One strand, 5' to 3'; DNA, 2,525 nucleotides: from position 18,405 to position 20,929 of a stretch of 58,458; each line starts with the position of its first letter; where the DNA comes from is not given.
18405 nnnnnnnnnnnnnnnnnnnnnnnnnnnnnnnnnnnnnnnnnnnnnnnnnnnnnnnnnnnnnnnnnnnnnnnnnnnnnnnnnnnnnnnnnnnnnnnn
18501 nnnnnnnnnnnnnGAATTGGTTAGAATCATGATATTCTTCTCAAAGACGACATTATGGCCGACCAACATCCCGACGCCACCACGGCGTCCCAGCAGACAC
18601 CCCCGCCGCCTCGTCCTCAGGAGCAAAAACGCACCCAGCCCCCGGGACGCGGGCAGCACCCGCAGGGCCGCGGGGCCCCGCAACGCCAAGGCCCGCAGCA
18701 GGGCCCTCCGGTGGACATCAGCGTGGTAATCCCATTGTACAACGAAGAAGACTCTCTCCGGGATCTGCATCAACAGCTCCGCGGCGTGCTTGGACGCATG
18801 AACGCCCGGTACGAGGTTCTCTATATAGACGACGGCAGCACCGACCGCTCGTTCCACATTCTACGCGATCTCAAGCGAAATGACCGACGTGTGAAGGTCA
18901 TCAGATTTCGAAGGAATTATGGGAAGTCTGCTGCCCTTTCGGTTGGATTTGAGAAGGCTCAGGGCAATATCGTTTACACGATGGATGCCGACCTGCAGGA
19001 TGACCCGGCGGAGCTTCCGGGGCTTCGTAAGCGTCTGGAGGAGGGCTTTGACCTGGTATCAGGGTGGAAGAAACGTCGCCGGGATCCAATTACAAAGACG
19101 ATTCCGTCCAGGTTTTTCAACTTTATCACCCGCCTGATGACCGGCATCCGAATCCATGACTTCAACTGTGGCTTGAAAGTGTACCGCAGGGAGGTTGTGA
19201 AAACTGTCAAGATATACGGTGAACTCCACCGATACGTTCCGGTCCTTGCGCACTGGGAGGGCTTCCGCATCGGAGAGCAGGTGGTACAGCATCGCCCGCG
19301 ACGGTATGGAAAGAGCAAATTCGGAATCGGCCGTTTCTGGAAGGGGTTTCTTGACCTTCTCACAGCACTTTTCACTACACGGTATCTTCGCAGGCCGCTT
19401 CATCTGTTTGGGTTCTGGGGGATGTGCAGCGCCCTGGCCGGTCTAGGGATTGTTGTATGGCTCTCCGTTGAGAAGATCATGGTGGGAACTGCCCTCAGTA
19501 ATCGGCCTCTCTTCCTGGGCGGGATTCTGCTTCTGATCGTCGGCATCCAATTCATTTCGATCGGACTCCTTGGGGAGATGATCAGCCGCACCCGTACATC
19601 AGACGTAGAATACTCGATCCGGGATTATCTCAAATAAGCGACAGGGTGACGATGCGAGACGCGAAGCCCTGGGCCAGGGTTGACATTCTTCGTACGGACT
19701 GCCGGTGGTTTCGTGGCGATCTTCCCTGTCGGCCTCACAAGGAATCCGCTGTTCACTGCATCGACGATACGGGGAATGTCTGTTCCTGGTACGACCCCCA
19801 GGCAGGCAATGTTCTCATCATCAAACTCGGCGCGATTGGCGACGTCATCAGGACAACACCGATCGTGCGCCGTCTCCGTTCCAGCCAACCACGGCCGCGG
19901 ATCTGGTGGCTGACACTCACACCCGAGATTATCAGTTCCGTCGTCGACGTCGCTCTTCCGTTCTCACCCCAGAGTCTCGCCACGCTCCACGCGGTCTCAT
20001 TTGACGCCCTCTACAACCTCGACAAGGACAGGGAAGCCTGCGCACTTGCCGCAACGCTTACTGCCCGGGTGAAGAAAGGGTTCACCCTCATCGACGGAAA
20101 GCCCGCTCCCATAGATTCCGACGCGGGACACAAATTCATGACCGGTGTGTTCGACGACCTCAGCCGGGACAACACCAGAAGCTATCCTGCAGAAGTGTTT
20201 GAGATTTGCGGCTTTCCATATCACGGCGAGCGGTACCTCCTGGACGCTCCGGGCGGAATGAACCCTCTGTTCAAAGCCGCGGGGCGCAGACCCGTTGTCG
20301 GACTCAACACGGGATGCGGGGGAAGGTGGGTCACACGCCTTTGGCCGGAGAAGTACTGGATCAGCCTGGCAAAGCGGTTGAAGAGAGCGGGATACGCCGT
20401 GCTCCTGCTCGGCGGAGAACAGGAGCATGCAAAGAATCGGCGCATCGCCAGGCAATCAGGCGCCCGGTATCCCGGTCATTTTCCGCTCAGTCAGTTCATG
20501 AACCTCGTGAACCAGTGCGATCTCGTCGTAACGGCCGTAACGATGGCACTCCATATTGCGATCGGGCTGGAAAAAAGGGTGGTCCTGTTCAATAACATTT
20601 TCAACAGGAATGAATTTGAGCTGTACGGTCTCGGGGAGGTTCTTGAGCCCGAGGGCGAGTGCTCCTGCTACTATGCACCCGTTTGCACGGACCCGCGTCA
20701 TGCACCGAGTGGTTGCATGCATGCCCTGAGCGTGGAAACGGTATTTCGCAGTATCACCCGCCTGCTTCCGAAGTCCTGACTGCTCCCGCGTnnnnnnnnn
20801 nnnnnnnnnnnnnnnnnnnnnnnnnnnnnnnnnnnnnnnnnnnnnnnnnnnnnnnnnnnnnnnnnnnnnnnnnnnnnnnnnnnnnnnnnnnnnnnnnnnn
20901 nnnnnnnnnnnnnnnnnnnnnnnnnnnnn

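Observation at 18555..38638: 20-kb glycosylation island with two YfhO-type GT-C proteins paired with GtrB/CsbB-like GT2s, in a diderm background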

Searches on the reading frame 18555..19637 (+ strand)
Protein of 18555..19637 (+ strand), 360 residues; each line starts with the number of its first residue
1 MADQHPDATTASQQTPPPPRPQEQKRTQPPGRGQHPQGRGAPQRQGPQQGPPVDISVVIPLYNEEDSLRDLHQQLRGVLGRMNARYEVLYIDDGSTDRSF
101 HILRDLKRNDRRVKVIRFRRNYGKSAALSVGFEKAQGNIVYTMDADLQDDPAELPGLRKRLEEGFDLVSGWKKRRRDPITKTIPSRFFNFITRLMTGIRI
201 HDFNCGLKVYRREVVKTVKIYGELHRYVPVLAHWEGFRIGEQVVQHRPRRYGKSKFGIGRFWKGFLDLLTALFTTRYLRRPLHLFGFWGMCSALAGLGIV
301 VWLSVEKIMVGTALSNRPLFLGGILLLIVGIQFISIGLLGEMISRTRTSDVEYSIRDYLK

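Call 3: search_protein_families(library=pfam, proteins=[window:18555-19637:+], max_evalue=0.01)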
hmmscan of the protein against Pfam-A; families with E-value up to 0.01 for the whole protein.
window:18555-19637:+ (360 aa): 3 families
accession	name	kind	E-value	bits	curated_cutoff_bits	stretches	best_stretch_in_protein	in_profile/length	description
PF00535.33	Glycos_transf_2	-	3.1e-33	115.5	23.3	1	56-217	1-166/168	Glycosyl transferase family 2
PF10111.15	Glyco_tranf_2_2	-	2.9e-07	30.7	27.3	1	56-146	1-91/276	Glycosyltransferase like family 2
PF13641.12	Glyco_tranf_2_3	-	1.1e-05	26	27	1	52-147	2-97/230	Glycosyltransferase like family 2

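Call 6: search_protein_families(library=ncbifam, proteins=[window:18555-19637:+], max_evalue=0.01)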
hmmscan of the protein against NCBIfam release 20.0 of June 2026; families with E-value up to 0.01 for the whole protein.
window:18555-19637:+ (360 aa): 22 families
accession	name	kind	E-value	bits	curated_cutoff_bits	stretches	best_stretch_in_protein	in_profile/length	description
NF007986.1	PRK10714.1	equivalog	3.4e-58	197.1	529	1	54-351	7-300/316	undecaprenyl-phosphate 4-deoxy-4-formamido-L-arabinose transferase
NF047588.1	GlcsyltransPgfSStrep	equivalog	6.4e-48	163.5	500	1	54-345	2-289/308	glycosyltransferase PgfS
TIGR03937.1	PgaC_IcaA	equivalog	2.4e-16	59.7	422.3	1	53-147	45-136/407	poly-beta-1,6-N-acetyl-D-glucosamine synthase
TIGR04182.1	glyco_TIGR04182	equivalog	3.9e-14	52.7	325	1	54-347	1-286/293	S-layer glycoprotein N-glycosyltransferase AglJ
NF007482.0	PRK10073.1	equivalog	1.1e-13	51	423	1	54-148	7-97/334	glycosyltransferase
TIGR03965.1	mycofact_glyco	equivalog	3.9e-12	45.8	280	1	51-153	71-171/467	mycofactocin biosynthesis glycosyltransferase MftF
NF041391.1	DPhHxTase_Halo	equivalog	8.4e-12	44.5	375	1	62-220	4-155/213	dolichyl-phosphate hexose transferase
NF047683.1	TeichurnBiosyTuaG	equivalog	3.5e-11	43.2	400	1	54-148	7-98/252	teichuronic acid biosynthesis protein TuaG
NF041875.1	EPS_EpsD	equivalog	1.1e-10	41.5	370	1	55-152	1-95/325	exopolysaccharide biosynthesis glycosyltransferase EpsD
TIGR04283.1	glyco_like_mftF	equivalog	1.2e-10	41.4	182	1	55-147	1-83/221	TIGR04283 family arsenosugar biosynthesis glycosyltransferase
NF058614.1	PPMAGASynPpgS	equivalog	2.4e-09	37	370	1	54-255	1-205/226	polyprenyl-phospho-N-acetylgalactosaminyl synthase PpgS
TIGR03111.1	glyc2_xrt_Gpos1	hypoth_equivalog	7.3e-08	31.6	363.95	1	54-162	50-157/439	TIGR03111 family XrtG-associated glycosyltransferase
NF038302.1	EPS_HpsE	equivalog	8e-08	31.6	300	1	53-146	1-96/307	hormogonium polysaccharide biosynthesis glycosyltransferase HpsE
TIGR04242.1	nodulat_NodC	equivalog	2.8e-07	29.8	550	1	52-147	47-142/395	chitooligosaccharide synthase NodC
NF010496.0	PRK13915.1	equivalog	4.4e-07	29.3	262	1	54-150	32-130/307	glucosyl-3-phosphoglycerate synthase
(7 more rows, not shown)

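Call 70: search_solved_structures(query=window:18555-19637:+, max_evalue=0.00001)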
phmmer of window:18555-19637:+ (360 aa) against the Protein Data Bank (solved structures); distinct sequences matched with E-value up to 0.00001: 14.
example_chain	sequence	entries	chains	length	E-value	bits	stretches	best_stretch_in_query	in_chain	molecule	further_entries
9hwj_A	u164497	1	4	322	8.5e-51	176.7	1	51-350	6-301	Undecaprenyl-phosphate 4-deoxy-4-formamido-L-arabinose transferase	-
9bhc_C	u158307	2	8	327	1e-50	176.4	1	51-347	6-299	Undecaprenyl-phosphate 4-deoxy-4-formamido-L-arabinose transferase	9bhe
8vxh_A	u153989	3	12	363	1.1e-50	176.4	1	50-347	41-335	Undecaprenyl-phosphate 4-deoxy-4-formamido-L-arabinose transferase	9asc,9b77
5eke_A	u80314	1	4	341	6.8e-44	154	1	48-346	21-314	Uncharacterized glycosyltransferase sll0501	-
5ekp_C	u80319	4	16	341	1.4e-43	152.9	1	48-346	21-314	Uncharacterized glycosyltransferase sll0501 | Glycosyltransferase sll0501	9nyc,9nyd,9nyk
9nye_A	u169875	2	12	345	1.5e-43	152.9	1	48-346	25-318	Glycosyltransferase sll0501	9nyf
5mlz_A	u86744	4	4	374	3e-17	66.3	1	53-173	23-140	Dolichol monophosphate mannose synthase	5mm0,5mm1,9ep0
5hea_A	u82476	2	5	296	7.2e-08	35.4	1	55-151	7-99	Putative glycosyltransferase (GalT1)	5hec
2z87_A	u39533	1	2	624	3.3e-07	33.3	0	55-153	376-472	Chondroitin synthase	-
2z86_A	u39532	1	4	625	3.3e-07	33.3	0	55-153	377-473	Chondroitin synthase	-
6p61_A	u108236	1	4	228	1.5e-06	31.1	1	54-147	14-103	Glycosyltransferase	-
9omm_A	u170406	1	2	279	8.2e-06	28.7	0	50-170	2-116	Glycosyltransferase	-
9omj_A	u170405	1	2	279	8.2e-06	28.7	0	50-170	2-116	Glycosyltransferase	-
9omh_A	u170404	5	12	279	8.2e-06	28.7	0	50-170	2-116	Glycosyltransferase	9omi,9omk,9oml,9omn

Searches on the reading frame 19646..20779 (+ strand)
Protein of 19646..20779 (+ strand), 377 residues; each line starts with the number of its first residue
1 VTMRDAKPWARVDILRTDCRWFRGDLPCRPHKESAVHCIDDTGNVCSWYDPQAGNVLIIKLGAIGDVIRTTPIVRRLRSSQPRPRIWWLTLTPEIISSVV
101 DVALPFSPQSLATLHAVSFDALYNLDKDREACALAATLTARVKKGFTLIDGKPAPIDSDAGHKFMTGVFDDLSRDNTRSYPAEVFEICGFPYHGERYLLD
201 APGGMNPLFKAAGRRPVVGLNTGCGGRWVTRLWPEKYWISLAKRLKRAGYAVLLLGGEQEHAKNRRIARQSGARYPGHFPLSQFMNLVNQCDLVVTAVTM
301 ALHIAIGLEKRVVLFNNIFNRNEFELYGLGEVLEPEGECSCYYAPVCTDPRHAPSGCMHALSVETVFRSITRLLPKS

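Call 3: search_protein_families(library=pfam, proteins=[window:19646-20779:+], max_evalue=0.01)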
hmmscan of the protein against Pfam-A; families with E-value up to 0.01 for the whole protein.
window:19646-20779:+ (377 aa): 1 family
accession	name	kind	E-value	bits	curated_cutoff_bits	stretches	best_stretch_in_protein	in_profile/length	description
PF01075.23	Glyco_transf_9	-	1.2e-13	51.5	22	1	114-313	8-206/247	Glycosyltransferase family 9 (heptosyltransferase)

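Call 6: search_protein_families(library=ncbifam, proteins=[window:19646-20779:+], max_evalue=0.01)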
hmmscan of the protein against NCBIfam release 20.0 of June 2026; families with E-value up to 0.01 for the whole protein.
window:19646-20779:+ (377 aa): 5 families
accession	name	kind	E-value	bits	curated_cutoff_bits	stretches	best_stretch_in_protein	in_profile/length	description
TIGR02193.1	heptsyl_trn_I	equivalog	7.4e-14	51.7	185.3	2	231-316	194-282/320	lipopolysaccharide heptosyltransferase I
TIGR02195.1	heptsyl_trn_II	equivalog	6.8e-11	41.9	134.6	1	210-374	169-338/339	lipopolysaccharide heptosyltransferase II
NF008162.0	PRK10916.1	equivalog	3.6e-08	33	569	1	209-313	174-284/348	ADP-heptose--LPS heptosyltransferase RfaF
TIGR02201.1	heptsyl_trn_III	equivalog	9.2e-05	21.6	170.2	0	56-87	2-33/344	putative lipopolysaccharide heptosyltransferase III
NF008204.0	PRK10964.1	equivalog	0.0005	19.3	437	0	231-311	192-274/322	lipopolysaccharide heptosyltransferase RfaC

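Call 69: search_solved_structures(query=window:19646-20779:+, max_evalue=0.01)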
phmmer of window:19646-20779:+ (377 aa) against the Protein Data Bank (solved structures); distinct sequences matched with E-value up to 0.01: 2.
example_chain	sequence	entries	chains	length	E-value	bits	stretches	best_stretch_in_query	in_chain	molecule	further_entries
1psw_A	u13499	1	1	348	1.2e-05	27.6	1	209-313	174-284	ADP-HEPTOSE LPS HEPTOSYLTRANSFERASE II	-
3tov_A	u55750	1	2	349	0.00053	22.2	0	218-312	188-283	Glycosyl transferase family 9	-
